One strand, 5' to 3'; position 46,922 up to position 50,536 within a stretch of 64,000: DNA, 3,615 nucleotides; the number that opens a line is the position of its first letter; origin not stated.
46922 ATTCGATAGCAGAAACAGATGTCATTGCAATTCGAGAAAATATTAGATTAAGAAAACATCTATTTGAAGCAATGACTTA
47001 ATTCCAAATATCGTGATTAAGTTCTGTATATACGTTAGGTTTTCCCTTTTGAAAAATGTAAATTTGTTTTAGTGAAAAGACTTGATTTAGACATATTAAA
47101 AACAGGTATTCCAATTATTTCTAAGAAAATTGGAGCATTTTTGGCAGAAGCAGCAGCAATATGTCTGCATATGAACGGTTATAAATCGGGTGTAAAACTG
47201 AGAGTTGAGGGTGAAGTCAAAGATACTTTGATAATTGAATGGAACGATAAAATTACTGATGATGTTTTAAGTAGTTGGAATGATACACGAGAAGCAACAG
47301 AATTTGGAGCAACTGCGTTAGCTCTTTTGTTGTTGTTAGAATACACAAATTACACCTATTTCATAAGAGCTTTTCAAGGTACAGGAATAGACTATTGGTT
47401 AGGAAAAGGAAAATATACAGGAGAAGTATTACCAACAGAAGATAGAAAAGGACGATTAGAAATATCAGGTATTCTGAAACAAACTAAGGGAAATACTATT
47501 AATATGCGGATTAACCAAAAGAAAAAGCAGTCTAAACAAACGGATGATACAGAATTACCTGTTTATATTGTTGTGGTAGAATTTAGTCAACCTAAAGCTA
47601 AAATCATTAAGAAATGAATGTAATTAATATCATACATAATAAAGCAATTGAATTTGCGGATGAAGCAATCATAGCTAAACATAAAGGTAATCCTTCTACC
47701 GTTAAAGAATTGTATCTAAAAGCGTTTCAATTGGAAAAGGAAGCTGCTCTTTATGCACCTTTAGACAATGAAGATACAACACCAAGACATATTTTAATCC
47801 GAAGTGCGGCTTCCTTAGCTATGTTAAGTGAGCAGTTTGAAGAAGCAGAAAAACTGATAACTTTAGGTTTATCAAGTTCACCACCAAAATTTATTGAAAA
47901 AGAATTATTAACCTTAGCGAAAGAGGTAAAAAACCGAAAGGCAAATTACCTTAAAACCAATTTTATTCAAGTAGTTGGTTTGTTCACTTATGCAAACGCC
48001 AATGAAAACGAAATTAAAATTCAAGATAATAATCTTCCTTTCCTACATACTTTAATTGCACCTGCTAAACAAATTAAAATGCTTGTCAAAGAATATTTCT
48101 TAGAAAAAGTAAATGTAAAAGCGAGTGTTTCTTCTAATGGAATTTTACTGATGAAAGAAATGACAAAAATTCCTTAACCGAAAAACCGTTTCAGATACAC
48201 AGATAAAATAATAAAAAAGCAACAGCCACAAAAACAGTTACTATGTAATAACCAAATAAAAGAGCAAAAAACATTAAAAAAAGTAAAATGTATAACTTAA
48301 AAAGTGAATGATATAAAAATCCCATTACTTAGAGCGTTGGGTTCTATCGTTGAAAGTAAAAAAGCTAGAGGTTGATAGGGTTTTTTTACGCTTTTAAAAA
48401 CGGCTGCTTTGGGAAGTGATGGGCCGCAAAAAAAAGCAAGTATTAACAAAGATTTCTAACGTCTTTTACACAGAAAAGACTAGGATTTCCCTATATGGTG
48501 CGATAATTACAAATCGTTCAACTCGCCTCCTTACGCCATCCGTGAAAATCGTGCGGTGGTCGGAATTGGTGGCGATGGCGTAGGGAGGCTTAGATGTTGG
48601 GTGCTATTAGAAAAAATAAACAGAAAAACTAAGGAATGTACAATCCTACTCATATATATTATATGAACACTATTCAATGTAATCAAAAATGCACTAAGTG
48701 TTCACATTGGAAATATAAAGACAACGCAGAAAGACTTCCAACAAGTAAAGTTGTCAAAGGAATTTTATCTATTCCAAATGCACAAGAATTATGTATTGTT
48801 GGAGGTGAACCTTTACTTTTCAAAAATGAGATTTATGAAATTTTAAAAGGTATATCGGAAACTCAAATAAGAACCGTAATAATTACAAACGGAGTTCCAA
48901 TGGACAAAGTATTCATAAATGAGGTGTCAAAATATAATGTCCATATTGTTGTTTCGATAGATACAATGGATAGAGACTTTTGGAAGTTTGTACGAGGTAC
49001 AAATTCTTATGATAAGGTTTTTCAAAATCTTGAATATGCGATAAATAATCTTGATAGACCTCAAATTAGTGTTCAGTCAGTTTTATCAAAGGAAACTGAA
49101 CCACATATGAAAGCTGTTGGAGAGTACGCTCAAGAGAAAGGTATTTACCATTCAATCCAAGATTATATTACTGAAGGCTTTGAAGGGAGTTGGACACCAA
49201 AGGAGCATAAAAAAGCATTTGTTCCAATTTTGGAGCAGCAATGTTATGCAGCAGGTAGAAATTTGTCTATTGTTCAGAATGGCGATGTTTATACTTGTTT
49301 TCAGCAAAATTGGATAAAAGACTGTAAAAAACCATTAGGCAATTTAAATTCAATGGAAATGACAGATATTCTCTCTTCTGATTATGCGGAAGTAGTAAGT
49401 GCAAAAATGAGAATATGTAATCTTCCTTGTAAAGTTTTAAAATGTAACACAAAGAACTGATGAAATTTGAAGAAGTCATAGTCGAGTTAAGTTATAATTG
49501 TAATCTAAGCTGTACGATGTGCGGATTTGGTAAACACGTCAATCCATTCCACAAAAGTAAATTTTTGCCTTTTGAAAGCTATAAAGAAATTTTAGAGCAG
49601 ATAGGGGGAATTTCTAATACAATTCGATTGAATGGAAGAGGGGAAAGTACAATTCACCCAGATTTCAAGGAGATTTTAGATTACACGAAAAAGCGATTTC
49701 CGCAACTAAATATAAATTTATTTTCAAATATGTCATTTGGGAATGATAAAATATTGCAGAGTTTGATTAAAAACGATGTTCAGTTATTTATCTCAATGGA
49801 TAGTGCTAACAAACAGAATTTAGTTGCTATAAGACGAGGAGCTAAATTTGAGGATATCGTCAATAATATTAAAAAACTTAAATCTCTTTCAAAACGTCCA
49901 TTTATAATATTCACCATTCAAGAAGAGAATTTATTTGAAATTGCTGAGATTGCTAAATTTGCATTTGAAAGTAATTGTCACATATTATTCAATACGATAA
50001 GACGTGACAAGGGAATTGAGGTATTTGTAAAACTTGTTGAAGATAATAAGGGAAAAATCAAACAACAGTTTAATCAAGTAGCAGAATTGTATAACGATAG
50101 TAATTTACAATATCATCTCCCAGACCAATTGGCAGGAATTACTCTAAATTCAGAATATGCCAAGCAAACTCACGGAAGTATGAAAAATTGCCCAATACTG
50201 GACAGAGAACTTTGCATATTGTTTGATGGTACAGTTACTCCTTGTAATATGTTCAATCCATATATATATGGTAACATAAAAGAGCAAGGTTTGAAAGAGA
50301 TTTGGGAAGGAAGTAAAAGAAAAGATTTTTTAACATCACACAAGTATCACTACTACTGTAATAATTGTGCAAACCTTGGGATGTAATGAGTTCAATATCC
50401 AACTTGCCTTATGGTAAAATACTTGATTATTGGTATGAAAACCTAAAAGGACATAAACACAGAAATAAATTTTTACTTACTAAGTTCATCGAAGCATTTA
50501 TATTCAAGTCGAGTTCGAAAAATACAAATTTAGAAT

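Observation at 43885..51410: AT-rich single-strand island that looks like an integron-type cassette array beside a decayed recombinase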

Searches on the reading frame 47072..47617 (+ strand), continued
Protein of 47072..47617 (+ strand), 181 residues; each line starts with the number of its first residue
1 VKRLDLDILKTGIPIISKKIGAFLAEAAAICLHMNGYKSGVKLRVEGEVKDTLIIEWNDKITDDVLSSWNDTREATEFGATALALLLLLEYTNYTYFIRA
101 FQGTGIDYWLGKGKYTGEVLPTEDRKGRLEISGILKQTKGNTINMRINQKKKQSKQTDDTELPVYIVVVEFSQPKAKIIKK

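Call 123: fold_search(model_id=the predicted structure, library=pdb)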
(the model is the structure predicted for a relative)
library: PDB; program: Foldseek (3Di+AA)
matches with E <= 10: 185; with E <= 0.001: 0
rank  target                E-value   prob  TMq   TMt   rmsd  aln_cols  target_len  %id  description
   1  6dec_I                4.1e-01  0.12  0.16  0.17  14.1       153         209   13  Crystal structure of Bos taurus Arp2/3 complex binding with C-terminus of Homo sapiens SPIN90 (released 2018-10-24)
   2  9ftd_MODEL_1_A        8.4e-01  0.07  0.16  0.15  17.9       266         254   12  Solution structure of BmSA1, the major surface antigen from Babesia microti (released 2025-05-14)
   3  6u7t_A                1.4e+00  0.20  0.35  0.25   8.7       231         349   10  MutY adenine glycosylase bound to DNA containing a transition state analog (1N) paired with d(8-oxo-G) (released 2019-10-02)
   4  1c03_A                1.4e+00  0.08  0.19  0.24  15.0       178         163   16  CRYSTAL STRUCTURE OF YPD1P (TRICLINIC FORM) (released 2000-01-15)
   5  8z9h_H                1.5e+00  0.03  0.11  0.06  17.2       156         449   10  Cryo-EM structure of Thogoto virus polymerase in a transcription elongation-reception conformation (released 2024-05-29)
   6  3rk6_A                1.7e+00  0.06  0.17  0.17  17.4       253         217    9  Crystal structure of the middle domain of human Paip1 (released 2011-05-18)
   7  8etq                  1.8e+00  0.08  0.22  0.19  14.1       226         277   15  Designed pentafoil knot protein folded into a trefoil knot (released 2023-10-25)
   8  3n0u_C                1.9e+00  0.11  0.29  0.30  12.5       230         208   14  Crystal structure of Tm1821, the 8-oxoguanine DNA glycosylase of Thermotoga maritima (released 2011-04-06)
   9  3seo_A                2.0e+00  0.04  0.15  0.15  19.0       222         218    8  Crystal structure of VopL C terminal domain (released 2011-08-31)
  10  5iys                  2.1e+00  0.06  0.19  0.16  17.6       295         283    8  Crystal structure of a dehydrosqualene synthase in complex with ligand (released 2017-03-29)
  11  5ukh                  2.1e+00  0.05  0.17  0.13  14.9       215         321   14  Structure of TelC from Streptococcus intermedius B196 (released 2017-07-26)
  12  6x1i_A                2.1e+00  0.03  0.14  0.17  16.6       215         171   12  Two-Component D3 Assembly Constructed by Fusing Symmetric Oligomers to Coiled Coils (released 2021-03-03)
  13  6c9k_B                2.3e+00  0.04  0.15  0.13  13.7       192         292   13  Single-Particle reconstruction of DARP14 - A designed protein scaffold displaying ~17kDa DARPin proteins (released 2018-03-21)
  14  6c9k_C                2.3e+00  0.04  0.15  0.13  13.7       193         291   13  Single-Particle reconstruction of DARP14 - A designed protein scaffold displaying ~17kDa DARPin proteins (released 2018-03-21)
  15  8gyo_B                2.3e+00  0.02  0.14  0.11  26.8       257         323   10  Inner channel lipids regulated gating mechanism of human pannexins. (released 2024-04-17)
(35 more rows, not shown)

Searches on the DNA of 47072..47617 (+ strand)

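Call 73: search_with_rna_model(model_id=R2, sources=[L081, L087, L095, L098, L099, L100, L102, L111, L112, L113, L115, L119], max_evalue=10, show_alignments=3)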
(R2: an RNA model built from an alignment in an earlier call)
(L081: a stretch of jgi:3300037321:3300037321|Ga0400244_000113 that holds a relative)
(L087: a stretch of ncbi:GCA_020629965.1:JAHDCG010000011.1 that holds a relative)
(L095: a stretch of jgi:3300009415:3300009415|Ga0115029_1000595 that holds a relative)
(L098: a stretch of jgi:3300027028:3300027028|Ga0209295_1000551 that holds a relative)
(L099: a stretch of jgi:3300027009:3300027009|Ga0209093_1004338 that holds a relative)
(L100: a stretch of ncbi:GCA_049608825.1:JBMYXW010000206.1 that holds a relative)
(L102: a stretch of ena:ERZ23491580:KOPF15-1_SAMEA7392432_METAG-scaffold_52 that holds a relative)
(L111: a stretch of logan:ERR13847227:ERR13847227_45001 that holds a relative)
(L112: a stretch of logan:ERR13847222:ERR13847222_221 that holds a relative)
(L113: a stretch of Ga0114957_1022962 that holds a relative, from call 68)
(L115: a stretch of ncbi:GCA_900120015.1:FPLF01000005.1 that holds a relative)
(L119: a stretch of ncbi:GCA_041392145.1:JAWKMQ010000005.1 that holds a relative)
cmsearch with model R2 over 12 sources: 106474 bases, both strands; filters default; matches with E-value up to 10: 0.
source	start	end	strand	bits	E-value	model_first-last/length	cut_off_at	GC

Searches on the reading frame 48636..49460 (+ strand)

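Call 7: search_protein_families(library=pfam, proteins=[window:48636-49460:+], max_evalue=0.01)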
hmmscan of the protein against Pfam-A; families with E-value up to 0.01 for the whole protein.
window:48636-49460:+ (274 aa): 4 families
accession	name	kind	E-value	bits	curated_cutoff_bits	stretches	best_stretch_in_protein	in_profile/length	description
PF04055.27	Radical_SAM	-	4.2e-16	60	29.5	1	14-155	6-156/166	Radical SAM superfamily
PF13353.11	Fer4_12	-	1.3e-06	29.2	22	1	14-109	14-114/137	4Fe-4S single cluster domain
PF13186.11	SPASM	-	2.8e-05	24.8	21.5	1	203-265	1-63/67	Iron-sulfur cluster-binding domain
PF09657.15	Cas_Csx8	-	0.0041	16.7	29.2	1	104-214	188-294/493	CRISPR-associated protein Csx8 (Cas_Csx8)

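Call 8: search_protein_families(library=ncbifam, proteins=[window:48636-49460:+], max_evalue=0.01)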
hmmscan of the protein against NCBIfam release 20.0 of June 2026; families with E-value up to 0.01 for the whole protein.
window:48636-49460:+ (274 aa): 58 families (the best 25 are shown)
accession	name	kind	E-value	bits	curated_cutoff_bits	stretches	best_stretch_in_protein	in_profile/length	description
NF038283.1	viperin_w_prok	equivalog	2e-15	56.7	180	1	9-115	6-121/281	viperin family antiviral radical SAM protein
TIGR04317.1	W_rSAM_matur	equivalog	7.3e-15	54.9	380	1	6-172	5-178/349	tungsten cofactor oxidoreductase radical SAM maturase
TIGR04321.1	spiroSPASM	subfamily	1.1e-14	54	250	1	14-248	240-482/510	spiro-SPASM protein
TIGR03977.1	rSAM_pair_HxsC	equivalog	5.8e-13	48.4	267.9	1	9-166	29-191/292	His-Xaa-Ser system radical SAM maturase HxsC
NF050035.1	rSAM_WgK_link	exception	2e-12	46.8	650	1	4-148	8-152/367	radical SAM/SPASM peptide maturase WgkB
NF033640.1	N_Twi_rSAM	subfamily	3.6e-12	46.1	170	1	30-175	159-310/398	twitch domain-containing radical SAM protein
NF001199.0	PRK00164.2-1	equivalog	3.7e-12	46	231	1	12-179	19-189/308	GTP 3',8-cyclase MoaA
TIGR03961.1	rSAM_PTO1314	hypoth_equivalog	7.4e-12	45.2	306.05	1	14-228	32-239/332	PTO1314 family radical SAM protein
TIGR02668.1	moaA_archaeal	equivalog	3.4e-11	42.7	325.25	1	12-169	17-178/303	GTP 3',8-cyclase MoaA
TIGR04054.1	rSAM_NirJ1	equivalog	2e-10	39.9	650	1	9-134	40-168/387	putative heme d1 biosynthesis radical SAM protein NirJ1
NF045574.1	sacti_mat_StsB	exception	4.2e-10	39.1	625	1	6-165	97-256/466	StsB family radical SAM/SPASM domain sactipeptide maturase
TIGR04250.1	SCM_rSAM_ScmE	equivalog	4.3e-10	39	400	1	12-133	10-135/358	SynChlorMet cassette radical SAM/SPASM protein ScmE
TIGR02666.1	moaA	equivalog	4.4e-10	39.1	284.05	1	13-183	18-198/336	GTP 3',8-cyclase MoaA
TIGR04251.1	SCM_rSAM_ScmF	equivalog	1e-09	38.2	400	1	6-152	5-157/353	SynChlorMet cassette radical SAM/SPASM protein ScmF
TIGR03978.1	rSAM_paired_1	equivalog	5.4e-09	35.3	370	1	10-164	88-257/466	His-Xaa-Ser system radical SAM maturase HxsB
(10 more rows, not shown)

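Call 9: search_protein_families(library=padloc, proteins=[window:48636-49460:+], max_evalue=0.01)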
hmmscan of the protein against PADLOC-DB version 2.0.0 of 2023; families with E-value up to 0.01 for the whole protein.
window:48636-49460:+ (274 aa): 3 families
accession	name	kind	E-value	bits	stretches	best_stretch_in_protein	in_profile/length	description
PDLC02903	pVip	-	7.4e-18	62.9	1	8-142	3-135/257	Viperins not associated with kinases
PDLC02904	pVip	-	1.6e-13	48.8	1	7-142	5-139/262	Viperins associated with kinases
PDLC02905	pVip-kinase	-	3.8e-07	27.7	1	33-114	215-297/474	Viperin-kinase fusion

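Call 10: search_protein_families(library=phrogs, proteins=[window:48636-49460:+], max_evalue=0.01)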
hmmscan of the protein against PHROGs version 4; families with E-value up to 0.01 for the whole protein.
window:48636-49460:+ (274 aa): 7 families
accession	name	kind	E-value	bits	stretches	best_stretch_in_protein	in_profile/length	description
phrog_1802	-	other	5.8e-20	72.7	1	11-232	50-330/556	radical SAM domain-containing protein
phrog_15140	-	other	1.5e-10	41.6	1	6-166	88-253/366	radical SAM domain-containing protein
phrog_14086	-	other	1.7e-08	35.2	1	5-141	87-235/353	radical SAM domain-containing protein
phrog_27668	-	unknown function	1e-05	26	1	12-113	13-120/335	-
phrog_626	-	DNA, RNA and nucleotide metabolism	0.0001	22.9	1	14-92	25-112/164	anaerobic ribonucleotide reductase small subunit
phrog_2076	-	moron, auxiliary metabolic gene and host takeover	0.00044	20.8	1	14-110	40-142/247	QueE-like radical SAM domain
phrog_31524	-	unknown function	0.0011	19.6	1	12-76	10-67/190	-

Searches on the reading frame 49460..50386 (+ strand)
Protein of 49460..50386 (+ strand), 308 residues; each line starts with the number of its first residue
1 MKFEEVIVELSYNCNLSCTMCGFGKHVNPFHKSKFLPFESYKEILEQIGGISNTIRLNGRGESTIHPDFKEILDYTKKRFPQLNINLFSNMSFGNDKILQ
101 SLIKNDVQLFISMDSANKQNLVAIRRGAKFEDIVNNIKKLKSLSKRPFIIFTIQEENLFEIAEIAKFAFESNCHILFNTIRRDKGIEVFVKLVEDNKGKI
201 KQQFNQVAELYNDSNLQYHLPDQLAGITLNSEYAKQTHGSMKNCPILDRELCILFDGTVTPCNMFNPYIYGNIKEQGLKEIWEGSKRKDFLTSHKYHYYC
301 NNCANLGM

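Call 7: search_protein_families(library=pfam, proteins=[window:49460-50386:+], max_evalue=0.01)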
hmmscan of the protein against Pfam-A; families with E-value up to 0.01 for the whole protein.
window:49460-50386:+ (308 aa): 2 families
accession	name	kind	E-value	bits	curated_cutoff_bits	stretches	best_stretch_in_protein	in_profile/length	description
PF04055.27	Radical_SAM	-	9.7e-18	65.3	29.5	1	9-168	2-166/166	Radical SAM superfamily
PF13186.11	SPASM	-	6.2e-14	52.5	21.5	1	244-303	1-66/67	Iron-sulfur cluster-binding domain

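Call 8: search_protein_families(library=ncbifam, proteins=[window:49460-50386:+], max_evalue=0.01)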
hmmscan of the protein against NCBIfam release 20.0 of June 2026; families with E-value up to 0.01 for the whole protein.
window:49460-50386:+ (308 aa): 44 families (the best 25 are shown)
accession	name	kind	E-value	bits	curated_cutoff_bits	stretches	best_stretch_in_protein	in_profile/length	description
TIGR04317.1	W_rSAM_matur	equivalog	3.6e-24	85.5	380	1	3-303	3-313/349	tungsten cofactor oxidoreductase radical SAM maturase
TIGR04311.1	rSAM_Geo_metal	subfamily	1e-17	64.3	400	2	6-144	5-143/423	radical SAM/SPASM family putative metalloenzyme maturase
NF033640.1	N_Twi_rSAM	subfamily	1.3e-17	64.1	170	1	4-219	111-348/398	twitch domain-containing radical SAM protein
TIGR04321.1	spiroSPASM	subfamily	1.4e-16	60.3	250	2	243-304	439-503/510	spiro-SPASM protein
TIGR04545.1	rSAM_ahbD_hemeb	equivalog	6.8e-15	55.3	500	1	8-304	4-309/339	heme b synthase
TIGR04403.1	rSAM_skfB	equivalog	9.6e-15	54.3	300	1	8-282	108-367/402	sporulation killing factor system radical SAM maturase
TIGR04055.1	rSAM_NirJ2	equivalog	9.2e-13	48.4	500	1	12-304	8-295/326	putative heme d1 biosynthesis radical SAM protein NirJ2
TIGR04251.1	SCM_rSAM_ScmF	equivalog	6.4e-12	45.5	400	1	8-283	8-288/353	SynChlorMet cassette radical SAM/SPASM protein ScmF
TIGR02666.1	moaA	equivalog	1.1e-10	41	284.05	1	9-177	15-189/336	GTP 3',8-cyclase MoaA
TIGR03962.1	mycofact_rSAM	equivalog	2.3e-10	40.2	265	1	8-304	16-304/339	mycofactocin radical SAM maturase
TIGR04340.1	rSAM_ACGX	hypoth_equivalog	3.1e-10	39.8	400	1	13-304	12-311/341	radical SAM/SPASM domain protein, ACGX system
TIGR04053.2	TIGR04053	equivalog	4.7e-10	39.3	395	1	6-175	10-180/366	TIGR04053 family radical SAM/SPASM domain-containing protein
TIGR04250.1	SCM_rSAM_ScmE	equivalog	5.1e-10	38.8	400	2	7-173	6-170/358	SynChlorMet cassette radical SAM/SPASM protein ScmE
TIGR04133.1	rSAM_w_lipo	hypoth_equivalog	9.7e-10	37.9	425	1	4-286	24-304/350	TIGR04133 family radical SAM/SPASM protein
NF050035.1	rSAM_WgK_link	exception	1e-09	37.9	650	1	8-303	13-331/367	radical SAM/SPASM peptide maturase WgkB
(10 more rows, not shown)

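Call 9: search_protein_families(library=padloc, proteins=[window:49460-50386:+], max_evalue=0.01)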
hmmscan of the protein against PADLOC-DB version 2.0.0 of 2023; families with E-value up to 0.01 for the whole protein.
window:49460-50386:+ (308 aa): 1 family
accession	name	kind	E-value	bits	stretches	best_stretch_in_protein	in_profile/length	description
PDLC02903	pVip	-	3.4e-10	37.8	1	9-143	5-128/257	Viperins not associated with kinases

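Call 10: search_protein_families(library=phrogs, proteins=[window:49460-50386:+], max_evalue=0.01)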
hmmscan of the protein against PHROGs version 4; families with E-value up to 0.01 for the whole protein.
window:49460-50386:+ (308 aa): 4 families
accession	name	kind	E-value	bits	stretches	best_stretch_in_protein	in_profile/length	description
phrog_21308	-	other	2.4e-16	60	1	7-304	416-699/735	radical SAM domain-containing protein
phrog_1802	-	other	3.5e-10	40.4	1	4-304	44-364/556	radical SAM domain-containing protein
phrog_27238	-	other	5.3e-06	26.8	1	13-141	32-157/338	radical SAM domain-containing protein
phrog_14086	-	other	1.3e-05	25.7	1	6-233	89-332/353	radical SAM domain-containing protein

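Call 68: find_related_loci(query=window:49460-50386:+, collection=metagenome_contigs, flank=6000)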
Query window:49460-50386:+ (308 aa) in metagenome_contigs; peptide patterns used: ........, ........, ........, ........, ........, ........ (x = any residue, [..] = any of these).
100 stretches matched a pattern; 2 encode a relative of the query (tblastn E <= 1e-3); 2 distinct loci.
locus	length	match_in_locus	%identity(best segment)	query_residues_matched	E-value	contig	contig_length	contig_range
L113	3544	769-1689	76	1-307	1e-170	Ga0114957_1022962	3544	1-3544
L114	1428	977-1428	95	1-151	3e-75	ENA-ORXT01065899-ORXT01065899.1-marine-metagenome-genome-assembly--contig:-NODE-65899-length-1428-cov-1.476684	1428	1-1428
